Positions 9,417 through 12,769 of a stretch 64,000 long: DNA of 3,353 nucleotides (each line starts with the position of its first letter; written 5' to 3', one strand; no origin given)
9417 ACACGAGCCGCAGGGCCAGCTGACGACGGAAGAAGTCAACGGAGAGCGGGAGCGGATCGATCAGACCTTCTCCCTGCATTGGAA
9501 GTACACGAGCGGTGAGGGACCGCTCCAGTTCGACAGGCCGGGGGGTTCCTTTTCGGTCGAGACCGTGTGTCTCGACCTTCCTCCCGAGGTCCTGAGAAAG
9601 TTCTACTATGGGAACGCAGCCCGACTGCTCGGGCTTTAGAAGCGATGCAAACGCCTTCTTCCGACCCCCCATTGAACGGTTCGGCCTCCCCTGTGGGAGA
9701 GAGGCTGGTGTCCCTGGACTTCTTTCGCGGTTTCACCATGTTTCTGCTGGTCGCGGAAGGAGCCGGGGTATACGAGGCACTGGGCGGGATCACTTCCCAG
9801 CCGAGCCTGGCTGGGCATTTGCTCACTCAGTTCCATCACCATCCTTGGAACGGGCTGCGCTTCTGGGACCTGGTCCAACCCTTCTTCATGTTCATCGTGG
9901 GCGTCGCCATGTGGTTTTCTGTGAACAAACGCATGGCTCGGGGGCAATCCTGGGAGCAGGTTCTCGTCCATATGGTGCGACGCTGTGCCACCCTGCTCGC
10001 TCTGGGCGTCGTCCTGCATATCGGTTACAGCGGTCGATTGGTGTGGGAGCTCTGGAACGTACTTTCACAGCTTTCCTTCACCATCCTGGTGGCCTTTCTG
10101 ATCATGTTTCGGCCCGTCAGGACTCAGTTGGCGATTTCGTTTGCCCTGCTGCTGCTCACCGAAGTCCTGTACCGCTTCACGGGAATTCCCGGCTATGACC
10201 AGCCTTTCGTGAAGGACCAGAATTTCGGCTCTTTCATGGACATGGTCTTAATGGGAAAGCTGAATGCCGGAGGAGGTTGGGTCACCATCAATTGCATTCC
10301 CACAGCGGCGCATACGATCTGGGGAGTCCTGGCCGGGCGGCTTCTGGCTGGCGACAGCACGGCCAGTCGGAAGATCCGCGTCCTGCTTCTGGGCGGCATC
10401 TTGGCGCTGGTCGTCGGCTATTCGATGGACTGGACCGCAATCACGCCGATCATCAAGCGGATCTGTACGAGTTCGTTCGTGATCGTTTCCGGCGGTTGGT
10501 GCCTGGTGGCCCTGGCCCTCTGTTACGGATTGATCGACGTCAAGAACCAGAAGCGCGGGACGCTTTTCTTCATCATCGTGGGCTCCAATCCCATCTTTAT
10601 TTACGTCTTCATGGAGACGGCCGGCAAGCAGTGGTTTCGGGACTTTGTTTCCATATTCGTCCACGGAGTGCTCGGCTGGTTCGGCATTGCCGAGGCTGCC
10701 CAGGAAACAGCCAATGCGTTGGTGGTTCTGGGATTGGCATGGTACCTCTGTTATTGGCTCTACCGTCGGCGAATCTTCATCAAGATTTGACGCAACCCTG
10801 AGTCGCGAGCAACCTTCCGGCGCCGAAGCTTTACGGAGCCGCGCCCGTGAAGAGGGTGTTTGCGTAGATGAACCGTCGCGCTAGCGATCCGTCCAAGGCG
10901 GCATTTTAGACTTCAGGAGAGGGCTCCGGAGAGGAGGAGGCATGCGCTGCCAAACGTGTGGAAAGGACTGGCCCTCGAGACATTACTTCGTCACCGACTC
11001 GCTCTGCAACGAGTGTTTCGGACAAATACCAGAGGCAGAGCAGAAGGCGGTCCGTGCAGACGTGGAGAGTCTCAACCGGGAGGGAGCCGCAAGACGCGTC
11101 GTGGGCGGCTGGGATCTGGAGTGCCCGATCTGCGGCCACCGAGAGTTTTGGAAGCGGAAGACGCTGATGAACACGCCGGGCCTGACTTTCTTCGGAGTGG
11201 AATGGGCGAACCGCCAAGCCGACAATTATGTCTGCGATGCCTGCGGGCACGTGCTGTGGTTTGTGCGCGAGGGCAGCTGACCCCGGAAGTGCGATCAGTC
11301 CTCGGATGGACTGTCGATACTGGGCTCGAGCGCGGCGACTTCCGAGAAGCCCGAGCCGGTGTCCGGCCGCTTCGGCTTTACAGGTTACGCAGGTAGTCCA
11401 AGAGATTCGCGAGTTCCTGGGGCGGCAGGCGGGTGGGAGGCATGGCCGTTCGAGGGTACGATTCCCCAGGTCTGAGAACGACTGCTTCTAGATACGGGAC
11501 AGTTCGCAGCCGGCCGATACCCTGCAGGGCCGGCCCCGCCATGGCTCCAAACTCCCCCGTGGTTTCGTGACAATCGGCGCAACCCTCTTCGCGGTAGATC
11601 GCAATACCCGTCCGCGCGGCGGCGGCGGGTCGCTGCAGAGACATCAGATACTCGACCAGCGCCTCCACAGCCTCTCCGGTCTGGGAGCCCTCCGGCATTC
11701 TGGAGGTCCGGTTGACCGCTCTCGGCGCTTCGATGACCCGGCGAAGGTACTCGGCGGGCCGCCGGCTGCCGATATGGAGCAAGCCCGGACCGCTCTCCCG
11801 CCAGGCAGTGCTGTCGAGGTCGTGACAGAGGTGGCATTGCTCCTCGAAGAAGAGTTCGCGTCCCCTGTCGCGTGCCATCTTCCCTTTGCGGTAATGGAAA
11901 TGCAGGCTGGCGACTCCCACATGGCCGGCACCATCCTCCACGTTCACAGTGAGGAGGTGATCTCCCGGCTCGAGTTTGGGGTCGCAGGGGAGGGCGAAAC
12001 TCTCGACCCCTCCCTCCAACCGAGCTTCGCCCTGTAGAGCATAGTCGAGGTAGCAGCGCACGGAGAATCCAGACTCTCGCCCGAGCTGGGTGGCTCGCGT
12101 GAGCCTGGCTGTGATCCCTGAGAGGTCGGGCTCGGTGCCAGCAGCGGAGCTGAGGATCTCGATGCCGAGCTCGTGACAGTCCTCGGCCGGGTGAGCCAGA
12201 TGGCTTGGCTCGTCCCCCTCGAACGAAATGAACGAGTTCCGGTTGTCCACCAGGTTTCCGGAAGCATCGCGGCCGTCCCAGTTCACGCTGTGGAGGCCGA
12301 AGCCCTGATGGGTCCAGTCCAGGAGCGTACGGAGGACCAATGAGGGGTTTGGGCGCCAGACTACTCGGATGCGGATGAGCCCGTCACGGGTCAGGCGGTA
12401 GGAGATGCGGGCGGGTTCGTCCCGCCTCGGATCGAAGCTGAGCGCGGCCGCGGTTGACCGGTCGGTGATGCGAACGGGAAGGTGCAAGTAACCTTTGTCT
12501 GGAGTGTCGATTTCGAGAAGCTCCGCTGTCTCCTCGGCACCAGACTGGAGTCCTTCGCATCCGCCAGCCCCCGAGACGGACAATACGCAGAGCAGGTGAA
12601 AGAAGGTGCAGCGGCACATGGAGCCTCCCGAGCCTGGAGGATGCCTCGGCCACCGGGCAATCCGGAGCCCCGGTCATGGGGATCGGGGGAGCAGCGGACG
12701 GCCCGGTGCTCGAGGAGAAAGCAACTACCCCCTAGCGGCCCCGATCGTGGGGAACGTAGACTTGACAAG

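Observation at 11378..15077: Redox/metal locus: paralogous secreted Ig-like proteins (one fused to dihaem cytochrome c, one His-rich) plus a 4-Cys PAS-LuxR regulator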

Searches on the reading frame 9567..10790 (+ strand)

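Call 3: search_protein_families(library=pfam, proteins=[window:9567-10790:+], max_evalue=0.1)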
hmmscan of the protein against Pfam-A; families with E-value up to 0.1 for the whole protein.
window:9567-10790:+ (407 aa): 2 families
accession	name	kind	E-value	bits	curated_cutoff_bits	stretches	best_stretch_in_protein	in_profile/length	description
PF16401.11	DUF5009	-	3.9e-05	23.6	25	1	48-150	3-103/260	Domain of unknown function (DUF5009)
PF07043.18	DUF1328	-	0.013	16.3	27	1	365-391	9-35/39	Protein of unknown function (DUF1328)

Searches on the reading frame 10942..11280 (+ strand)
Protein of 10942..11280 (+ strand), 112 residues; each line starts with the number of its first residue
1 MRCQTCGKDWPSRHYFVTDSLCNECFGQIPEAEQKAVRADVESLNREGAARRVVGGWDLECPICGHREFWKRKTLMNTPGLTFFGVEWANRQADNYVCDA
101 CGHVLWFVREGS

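Call 3: search_protein_families(library=pfam, proteins=[window:10942-11280:+], max_evalue=0.1)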
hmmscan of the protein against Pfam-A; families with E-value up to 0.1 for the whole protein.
window:10942-11280:+ (112 aa): 8 families
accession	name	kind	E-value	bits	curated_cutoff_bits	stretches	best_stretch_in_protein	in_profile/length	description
PF09297.16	Zn_ribbon_NUD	-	0.0033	17.5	24.8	1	49-69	12-32/32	NADH pyrophosphatase zinc ribbon domain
PF18912.6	DZR_2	-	0.015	15.5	27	0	2-30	9-32/56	Double zinc ribbon domain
PF14353.12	CpXC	-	0.029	14.8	25.4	0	59-103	1-45/121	CpXC protein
PF05876.18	GpA_ATPase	-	0.055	13.6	25.6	1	56-104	192-232/247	Phage terminase large subunit gpA, ATPase domain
PF14354.12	Lar_restr_allev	-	0.072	13.8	28.6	0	60-103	5-33/58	Restriction alleviation protein Lar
PF14537.11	Cytochrom_c3_2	-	0.075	13.9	25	0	2-64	8-63/79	Cytochrome c3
PF02207.25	zf-UBR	-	0.079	13.5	25.2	0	2-28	14-33/69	Putative zinc finger in N-recognin (UBR box)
PF09723.15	Zn_ribbon_8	-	0.091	13.2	34.4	0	96-104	6-14/41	Zinc ribbon domain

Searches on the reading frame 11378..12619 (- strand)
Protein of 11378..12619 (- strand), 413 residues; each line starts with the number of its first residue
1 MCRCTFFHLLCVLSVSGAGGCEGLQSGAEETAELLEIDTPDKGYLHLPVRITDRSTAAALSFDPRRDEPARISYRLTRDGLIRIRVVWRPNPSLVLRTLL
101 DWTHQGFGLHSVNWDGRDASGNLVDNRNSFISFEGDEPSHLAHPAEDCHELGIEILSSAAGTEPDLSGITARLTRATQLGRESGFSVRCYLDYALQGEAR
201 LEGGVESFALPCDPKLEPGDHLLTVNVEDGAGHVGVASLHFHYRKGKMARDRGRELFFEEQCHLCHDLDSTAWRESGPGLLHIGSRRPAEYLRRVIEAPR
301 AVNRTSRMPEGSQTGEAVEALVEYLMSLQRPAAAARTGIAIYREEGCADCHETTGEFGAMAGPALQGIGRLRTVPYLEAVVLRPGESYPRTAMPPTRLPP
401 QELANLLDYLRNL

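Call 3: search_protein_families(library=pfam, proteins=[window:11378-12619:-], max_evalue=0.1)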
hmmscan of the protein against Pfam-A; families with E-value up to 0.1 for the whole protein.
window:11378-12619:- (413 aa): 5 families
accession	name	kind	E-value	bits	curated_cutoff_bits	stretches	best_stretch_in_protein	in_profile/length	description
PF00034.26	Cytochrom_C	-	2.2e-14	55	21.3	2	337-413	3-89/90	Cytochrome c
PF13442.11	Cytochrome_CBB3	-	2.2e-11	44.3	27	2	333-410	1-68/68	Cytochrome C oxidase, cbb3-type, subunit III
PF02433.20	FixO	-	0.0023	17.9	29.6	0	275-310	101-136/219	Cytochrome C oxidase, mono-heme subunit/FixO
PF13860.13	FlgD_ig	-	0.0087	16.5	27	1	102-127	42-67/79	FlgD Ig-like domain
PF14522.11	Cytochrome_C7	-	0.08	13.2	24.8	0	343-357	40-54/67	Cytochrome c7 and related cytochrome c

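Call 4: search_protein_families(library=ncbifam, proteins=[window:11378-12619:-], max_evalue=0.1)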
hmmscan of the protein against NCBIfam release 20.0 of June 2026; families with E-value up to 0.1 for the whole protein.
window:11378-12619:- (413 aa): 11 families
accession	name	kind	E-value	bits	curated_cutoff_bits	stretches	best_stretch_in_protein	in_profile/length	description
TIGR04485.1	thiosulf_SoxX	equivalog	2.1e-11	44.4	61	2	262-328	5-78/78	sulfur oxidation c-type cytochrome SoxX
TIGR02603.1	CxxCH_TIGR02603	domain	3e-10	40.2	68.15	2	251-299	4-50/134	putative heme-binding domain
NF045773.1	cytochro_C550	exception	5.1e-09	36.1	125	2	254-326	52-117/118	cytochrome c550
NF045774.1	cytochro_C551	exception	2.9e-08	33.7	118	1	250-326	38-107/110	cytochrome c551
NF050122.1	bc1_QcrC_actin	exception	1.9e-05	24.1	200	1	331-370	37-74/253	cytochrome bc1 complex diheme cytochrome c subunit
TIGR03152.1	cyto_c552_HCOOH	exception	0.00029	19.7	692.5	1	335-366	111-142/441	ammonia-forming nitrite reductase cytochrome c552 subunit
TIGR00782.1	ccoP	equivalog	0.0008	18.8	179.95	0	306-356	168-223/285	cytochrome-c oxidase, cbb3-type subunit III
NF011055.0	PRK14487.1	subfamily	0.00097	18.7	218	0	275-310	107-142/212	cbb3-type cytochrome c oxidase subunit II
NF011054.0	PRK14486.1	equivalog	0.0012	18.4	447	0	333-354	49-70/294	putative bifunctional cbb3-type cytochrome c oxidase subunit II/cytochrome c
NF008339.0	PRK11125.1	equivalog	0.063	11.9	595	0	335-365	155-185/487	ammonia-forming cytochrome c nitrite reductase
TIGR00781.1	ccoO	equivalog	0.081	12.6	200.65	0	275-310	101-136/232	cytochrome-c oxidase, cbb3-type subunit II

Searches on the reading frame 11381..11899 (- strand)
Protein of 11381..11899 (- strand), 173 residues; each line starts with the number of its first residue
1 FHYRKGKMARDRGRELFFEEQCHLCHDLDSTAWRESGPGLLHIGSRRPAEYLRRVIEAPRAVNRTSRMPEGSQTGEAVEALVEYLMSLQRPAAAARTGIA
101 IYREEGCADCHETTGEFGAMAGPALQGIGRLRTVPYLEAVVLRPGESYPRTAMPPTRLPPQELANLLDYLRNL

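Call 53: search_solved_structures(query=window:11381-11899:-, max_evalue=0.01, show_alignments=2)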
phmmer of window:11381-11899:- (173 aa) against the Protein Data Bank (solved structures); distinct sequences matched with E-value up to 0.01: 5.
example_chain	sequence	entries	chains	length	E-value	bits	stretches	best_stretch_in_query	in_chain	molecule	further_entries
9l08_A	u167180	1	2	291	8.2e-07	32.2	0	78-130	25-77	Covalently Connected Cytochrome c555 trimer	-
7zs0_A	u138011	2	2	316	0.0011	22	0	106-145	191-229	Hypothetical (Diheme) protein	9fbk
7zs1_A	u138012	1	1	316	0.0011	22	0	106-145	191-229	Hypothetical (Diheme) protein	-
7zs2_A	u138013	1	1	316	0.0011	22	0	106-145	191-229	Hypothetical (Diheme) protein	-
2l4d_A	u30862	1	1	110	0.0043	20.1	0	15-60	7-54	SCO1/SenC family protein/cytochrome c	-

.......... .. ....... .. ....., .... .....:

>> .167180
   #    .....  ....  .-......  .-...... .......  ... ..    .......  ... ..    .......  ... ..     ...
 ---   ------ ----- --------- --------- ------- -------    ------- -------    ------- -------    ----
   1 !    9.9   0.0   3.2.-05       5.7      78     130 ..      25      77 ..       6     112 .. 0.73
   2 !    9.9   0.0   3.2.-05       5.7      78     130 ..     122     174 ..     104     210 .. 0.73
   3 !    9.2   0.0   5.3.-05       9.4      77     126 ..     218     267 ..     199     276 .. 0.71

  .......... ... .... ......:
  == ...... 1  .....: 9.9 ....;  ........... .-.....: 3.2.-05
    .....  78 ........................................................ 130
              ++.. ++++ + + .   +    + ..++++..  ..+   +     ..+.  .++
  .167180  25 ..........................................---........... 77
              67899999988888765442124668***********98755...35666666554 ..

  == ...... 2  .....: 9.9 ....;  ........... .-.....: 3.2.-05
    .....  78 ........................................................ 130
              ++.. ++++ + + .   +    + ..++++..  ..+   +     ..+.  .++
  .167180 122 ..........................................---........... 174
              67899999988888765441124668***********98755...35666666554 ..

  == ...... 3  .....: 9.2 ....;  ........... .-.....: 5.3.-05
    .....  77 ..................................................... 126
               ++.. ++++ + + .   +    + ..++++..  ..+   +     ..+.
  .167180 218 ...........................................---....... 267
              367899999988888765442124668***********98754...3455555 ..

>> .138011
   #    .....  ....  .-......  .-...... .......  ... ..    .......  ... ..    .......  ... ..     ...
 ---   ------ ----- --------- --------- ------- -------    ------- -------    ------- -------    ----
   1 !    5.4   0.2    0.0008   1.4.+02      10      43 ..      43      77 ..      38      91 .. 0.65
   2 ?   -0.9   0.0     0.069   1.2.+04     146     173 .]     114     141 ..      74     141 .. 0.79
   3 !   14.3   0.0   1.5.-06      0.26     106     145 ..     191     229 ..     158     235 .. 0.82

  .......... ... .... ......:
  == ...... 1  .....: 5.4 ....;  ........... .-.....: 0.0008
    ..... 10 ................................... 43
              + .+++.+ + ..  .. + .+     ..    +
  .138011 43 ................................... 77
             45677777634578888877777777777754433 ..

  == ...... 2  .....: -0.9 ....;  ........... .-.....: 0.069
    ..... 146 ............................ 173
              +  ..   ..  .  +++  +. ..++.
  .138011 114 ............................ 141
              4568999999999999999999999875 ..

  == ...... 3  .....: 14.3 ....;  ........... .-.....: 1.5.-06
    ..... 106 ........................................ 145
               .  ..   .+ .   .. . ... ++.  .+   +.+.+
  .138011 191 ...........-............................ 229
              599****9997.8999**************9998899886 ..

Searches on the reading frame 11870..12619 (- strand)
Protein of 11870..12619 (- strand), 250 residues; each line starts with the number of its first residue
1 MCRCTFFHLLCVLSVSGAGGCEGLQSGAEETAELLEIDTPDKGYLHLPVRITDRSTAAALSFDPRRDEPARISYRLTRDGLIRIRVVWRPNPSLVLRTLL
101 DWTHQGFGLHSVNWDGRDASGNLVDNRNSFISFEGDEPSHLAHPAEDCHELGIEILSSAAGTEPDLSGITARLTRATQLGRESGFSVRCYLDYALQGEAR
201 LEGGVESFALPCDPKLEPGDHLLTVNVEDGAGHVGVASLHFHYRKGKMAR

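Call 19: find_homologous_proteins(query=window:11870-12619:-, max_evalue=0.001)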
Query window:11870-12619:- (250 aa): 20 proteins with E <= 0.001 among 3078 candidates.
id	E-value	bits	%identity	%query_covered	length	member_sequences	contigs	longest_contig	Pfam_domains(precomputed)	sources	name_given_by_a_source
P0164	1.9e-167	573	100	100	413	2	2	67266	PF13442.12,PF00034.27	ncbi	-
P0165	4.2e-96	339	62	99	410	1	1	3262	PF02433.21,PF13442.12,PF00034.27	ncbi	-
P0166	2.8e-91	324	62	93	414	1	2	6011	PF13442.12,PF00034.27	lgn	-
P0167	2.9e-83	297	61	86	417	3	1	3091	PF02433.21,PF13442.12,PF00034.27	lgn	-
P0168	6.5e-83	296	59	88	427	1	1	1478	PF13442.12,PF00034.27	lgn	-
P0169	9.7e-80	286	61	85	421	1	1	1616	PF13442.12,PF00034.27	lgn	-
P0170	4.3e-78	280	60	85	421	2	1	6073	PF13442.12,PF00034.27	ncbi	-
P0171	1.2e-74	269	61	84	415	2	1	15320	PF13442.12,PF00034.27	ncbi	-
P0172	3.6e-71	258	57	87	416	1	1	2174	PF02433.21,PF13442.12,PF00034.27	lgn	-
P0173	5.2e-65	237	52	84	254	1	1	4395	-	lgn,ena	-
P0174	5.0e-63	231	52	89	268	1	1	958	-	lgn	-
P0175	2.8e-61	225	48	94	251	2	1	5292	-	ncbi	-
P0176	2.0e-59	219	50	83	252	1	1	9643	-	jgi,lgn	jgi:hypothetical protein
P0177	4.3e-55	205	47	86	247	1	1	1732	-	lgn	-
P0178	9.5e-55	204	46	95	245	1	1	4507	-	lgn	-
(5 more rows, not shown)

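Call 22: find_encoding_contigs(protein=P0171, flank=8000, max_places=2)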
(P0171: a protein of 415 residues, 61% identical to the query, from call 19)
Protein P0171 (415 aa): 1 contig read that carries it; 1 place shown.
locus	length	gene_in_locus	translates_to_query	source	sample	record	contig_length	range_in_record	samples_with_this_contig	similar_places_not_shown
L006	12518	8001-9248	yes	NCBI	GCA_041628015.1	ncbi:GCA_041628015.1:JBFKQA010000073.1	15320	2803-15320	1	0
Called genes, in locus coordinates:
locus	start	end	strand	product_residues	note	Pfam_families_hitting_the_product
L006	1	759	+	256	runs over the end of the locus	PF01135:PCMT, PF13847:Methyltransf_31 (faint), PF13649:Methyltransf_25 (weak)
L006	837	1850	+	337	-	PF00044:Gp_dh_N, PF02800:Gp_dh_C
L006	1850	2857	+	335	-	PF00044:Gp_dh_N, PF02800:Gp_dh_C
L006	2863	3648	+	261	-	PF00378:ECH_1, PF16113:ECH_2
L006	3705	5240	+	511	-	PF00884:Sulfatase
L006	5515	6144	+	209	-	PF00989:PAS, PF13384:HTH_23 (faint), PF00196:GerE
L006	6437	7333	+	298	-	-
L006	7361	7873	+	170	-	-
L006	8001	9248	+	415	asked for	PF00034:Cytochrom_C (faint), PF13442:Cytochrome_CBB3 (faint)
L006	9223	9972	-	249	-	-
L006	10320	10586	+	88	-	PF19891:DUF6364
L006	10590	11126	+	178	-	PF01850:PIN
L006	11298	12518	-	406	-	?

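Call 23: find_encoding_contigs(protein=P0176, flank=8000, max_places=2)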
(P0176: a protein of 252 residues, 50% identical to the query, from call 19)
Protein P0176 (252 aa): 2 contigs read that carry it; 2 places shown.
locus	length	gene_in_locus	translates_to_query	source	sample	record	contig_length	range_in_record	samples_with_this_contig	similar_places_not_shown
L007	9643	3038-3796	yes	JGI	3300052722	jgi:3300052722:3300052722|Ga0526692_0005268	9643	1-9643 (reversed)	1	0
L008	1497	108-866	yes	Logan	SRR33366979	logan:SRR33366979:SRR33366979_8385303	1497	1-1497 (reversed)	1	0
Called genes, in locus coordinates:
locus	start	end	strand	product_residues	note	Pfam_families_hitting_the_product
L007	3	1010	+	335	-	?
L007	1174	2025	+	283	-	-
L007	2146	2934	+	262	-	-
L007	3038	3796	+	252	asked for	-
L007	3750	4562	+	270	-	-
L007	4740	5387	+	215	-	-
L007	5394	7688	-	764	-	PF26745:SPM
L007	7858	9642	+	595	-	?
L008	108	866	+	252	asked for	-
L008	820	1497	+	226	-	?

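Call 46: search_protein_families(library=pfam, proteins=[L007:2146-2934:+, L007:4740-5387:+], max_evalue=0.05)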
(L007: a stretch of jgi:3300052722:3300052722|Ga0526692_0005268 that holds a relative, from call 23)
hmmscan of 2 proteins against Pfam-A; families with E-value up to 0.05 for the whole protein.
L007:2146-2934:+ (262 aa): 0 families

L007:4740-5387:+ (215 aa): 0 families
